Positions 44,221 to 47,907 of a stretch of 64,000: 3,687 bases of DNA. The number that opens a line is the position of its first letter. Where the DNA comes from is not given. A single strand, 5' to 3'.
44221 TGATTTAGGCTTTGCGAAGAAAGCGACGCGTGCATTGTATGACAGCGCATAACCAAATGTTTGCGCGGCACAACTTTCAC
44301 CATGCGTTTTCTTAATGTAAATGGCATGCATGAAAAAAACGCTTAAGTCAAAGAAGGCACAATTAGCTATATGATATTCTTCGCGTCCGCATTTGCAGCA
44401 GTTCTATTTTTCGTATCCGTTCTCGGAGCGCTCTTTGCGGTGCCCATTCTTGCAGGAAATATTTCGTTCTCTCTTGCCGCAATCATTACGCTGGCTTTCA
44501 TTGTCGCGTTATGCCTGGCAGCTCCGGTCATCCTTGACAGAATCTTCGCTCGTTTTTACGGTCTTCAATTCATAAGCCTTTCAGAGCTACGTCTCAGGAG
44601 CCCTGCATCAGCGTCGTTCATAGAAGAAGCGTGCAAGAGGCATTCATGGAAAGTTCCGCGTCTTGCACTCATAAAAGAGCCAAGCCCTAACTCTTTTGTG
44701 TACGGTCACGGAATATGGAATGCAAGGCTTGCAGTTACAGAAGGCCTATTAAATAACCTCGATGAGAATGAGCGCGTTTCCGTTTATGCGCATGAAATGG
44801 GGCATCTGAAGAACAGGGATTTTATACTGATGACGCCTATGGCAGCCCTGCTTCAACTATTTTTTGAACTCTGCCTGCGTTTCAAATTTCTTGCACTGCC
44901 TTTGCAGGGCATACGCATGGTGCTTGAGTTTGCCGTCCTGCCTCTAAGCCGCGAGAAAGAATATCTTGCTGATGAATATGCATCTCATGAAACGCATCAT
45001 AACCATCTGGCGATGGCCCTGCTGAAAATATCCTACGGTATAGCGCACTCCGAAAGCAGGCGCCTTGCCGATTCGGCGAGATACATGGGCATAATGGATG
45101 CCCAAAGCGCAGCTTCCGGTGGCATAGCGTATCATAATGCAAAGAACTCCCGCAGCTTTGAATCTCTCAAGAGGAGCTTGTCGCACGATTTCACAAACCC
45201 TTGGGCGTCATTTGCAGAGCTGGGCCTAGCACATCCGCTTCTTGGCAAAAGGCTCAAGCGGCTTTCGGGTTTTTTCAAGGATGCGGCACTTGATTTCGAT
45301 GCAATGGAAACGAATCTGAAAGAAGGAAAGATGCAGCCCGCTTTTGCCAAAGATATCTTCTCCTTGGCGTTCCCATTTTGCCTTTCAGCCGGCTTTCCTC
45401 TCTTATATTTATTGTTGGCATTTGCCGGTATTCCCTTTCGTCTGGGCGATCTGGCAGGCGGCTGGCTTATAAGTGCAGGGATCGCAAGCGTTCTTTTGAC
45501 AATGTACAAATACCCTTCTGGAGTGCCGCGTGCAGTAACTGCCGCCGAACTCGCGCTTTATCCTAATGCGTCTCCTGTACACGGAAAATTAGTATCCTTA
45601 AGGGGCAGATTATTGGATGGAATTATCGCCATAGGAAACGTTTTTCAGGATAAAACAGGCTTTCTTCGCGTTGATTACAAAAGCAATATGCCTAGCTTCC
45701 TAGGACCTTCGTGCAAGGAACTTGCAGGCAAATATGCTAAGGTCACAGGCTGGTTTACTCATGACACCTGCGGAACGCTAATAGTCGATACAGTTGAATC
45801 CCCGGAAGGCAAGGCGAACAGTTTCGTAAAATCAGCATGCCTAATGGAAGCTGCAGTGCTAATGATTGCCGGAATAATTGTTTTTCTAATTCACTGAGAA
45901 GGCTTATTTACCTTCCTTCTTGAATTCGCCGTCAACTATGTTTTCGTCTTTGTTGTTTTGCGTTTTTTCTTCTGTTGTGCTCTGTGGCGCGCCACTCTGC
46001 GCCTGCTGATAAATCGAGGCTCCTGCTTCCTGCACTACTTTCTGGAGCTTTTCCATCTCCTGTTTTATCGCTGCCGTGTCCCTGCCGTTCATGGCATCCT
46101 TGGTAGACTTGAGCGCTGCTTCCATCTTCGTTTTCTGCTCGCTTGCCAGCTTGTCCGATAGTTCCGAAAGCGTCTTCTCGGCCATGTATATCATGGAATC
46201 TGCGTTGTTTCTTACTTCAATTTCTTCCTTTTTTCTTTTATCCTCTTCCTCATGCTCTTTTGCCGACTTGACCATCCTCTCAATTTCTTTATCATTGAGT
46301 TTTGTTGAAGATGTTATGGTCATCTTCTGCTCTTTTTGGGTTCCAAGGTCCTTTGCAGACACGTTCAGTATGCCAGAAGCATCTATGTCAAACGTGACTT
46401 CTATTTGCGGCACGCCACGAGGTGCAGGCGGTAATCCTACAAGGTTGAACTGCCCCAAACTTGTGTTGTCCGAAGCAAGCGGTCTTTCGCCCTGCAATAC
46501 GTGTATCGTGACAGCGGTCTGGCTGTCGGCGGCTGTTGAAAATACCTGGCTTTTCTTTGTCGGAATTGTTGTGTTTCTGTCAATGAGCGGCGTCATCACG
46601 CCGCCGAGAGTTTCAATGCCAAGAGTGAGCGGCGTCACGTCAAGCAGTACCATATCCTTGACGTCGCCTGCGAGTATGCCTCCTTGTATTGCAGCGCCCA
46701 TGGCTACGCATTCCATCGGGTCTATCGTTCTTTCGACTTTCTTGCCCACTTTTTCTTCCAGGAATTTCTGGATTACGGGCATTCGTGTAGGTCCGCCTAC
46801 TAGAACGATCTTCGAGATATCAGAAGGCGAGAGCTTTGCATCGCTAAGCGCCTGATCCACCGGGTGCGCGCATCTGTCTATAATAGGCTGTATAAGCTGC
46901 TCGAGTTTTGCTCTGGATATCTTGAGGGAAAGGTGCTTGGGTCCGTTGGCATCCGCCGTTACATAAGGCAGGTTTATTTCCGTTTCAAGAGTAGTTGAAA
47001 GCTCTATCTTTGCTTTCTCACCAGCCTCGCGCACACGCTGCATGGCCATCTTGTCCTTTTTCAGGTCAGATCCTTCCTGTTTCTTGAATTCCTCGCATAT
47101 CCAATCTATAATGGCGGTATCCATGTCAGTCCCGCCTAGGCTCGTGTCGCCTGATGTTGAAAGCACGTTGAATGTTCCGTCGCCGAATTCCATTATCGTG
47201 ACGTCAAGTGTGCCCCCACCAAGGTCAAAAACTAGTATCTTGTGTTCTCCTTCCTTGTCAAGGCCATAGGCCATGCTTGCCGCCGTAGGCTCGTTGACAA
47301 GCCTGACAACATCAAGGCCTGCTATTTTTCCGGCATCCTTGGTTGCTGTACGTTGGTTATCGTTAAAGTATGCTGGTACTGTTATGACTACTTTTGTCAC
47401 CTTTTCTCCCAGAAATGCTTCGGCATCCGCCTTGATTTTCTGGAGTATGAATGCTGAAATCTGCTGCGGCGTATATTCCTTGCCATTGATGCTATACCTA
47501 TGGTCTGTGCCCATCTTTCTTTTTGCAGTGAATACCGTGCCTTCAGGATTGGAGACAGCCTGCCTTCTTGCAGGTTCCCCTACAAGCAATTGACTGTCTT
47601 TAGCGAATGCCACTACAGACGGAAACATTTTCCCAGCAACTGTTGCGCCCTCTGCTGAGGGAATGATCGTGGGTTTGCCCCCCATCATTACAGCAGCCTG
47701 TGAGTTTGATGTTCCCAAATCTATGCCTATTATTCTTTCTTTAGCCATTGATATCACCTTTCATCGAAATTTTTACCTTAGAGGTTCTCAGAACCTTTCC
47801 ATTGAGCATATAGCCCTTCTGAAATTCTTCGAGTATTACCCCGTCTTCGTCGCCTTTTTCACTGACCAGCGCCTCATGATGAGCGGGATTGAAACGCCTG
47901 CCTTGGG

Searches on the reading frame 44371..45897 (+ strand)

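Call 73: search_protein_families(library=pfam, proteins=[window:44371-45897:+], max_evalue=0.00001)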
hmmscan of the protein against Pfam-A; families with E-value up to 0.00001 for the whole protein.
window:44371-45897:+ (508 aa): 1 family
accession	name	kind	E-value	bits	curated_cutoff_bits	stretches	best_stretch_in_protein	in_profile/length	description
PF01435.24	Peptidase_M48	-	2.5e-21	76.8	20.3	1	96-299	25-183/186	Peptidase family M48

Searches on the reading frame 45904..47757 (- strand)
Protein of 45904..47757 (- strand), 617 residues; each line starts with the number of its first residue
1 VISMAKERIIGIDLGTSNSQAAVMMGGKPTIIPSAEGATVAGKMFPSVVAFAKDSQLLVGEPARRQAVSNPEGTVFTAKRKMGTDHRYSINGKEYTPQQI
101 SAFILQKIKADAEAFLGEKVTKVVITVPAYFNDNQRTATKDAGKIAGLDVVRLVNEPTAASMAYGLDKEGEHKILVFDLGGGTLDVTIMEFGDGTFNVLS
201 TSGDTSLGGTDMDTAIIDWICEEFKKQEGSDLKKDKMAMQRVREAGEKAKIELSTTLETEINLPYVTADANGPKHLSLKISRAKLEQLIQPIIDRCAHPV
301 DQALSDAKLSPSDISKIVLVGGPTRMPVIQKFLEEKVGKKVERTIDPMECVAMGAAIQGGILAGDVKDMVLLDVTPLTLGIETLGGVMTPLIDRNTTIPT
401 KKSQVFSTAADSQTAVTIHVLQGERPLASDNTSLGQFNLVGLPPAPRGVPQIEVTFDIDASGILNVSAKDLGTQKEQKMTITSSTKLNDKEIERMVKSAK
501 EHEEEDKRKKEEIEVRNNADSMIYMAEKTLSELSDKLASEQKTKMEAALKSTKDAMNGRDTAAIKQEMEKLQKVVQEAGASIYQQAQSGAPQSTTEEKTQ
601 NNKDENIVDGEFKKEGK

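Call 73: search_protein_families(library=pfam, proteins=[window:45904-47757:-], max_evalue=0.00001)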
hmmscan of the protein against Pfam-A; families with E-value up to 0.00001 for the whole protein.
window:45904-47757:- (617 aa): 2 families
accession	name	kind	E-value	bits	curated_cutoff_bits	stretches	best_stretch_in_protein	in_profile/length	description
PF00012.26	HSP70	-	2.8e-228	759.4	20.6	2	89-584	102-599/599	Hsp70 protein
PF06723.19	MreB_Mbl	-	7.2e-22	78.1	27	1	10-356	4-316/327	MreB/Mbl protein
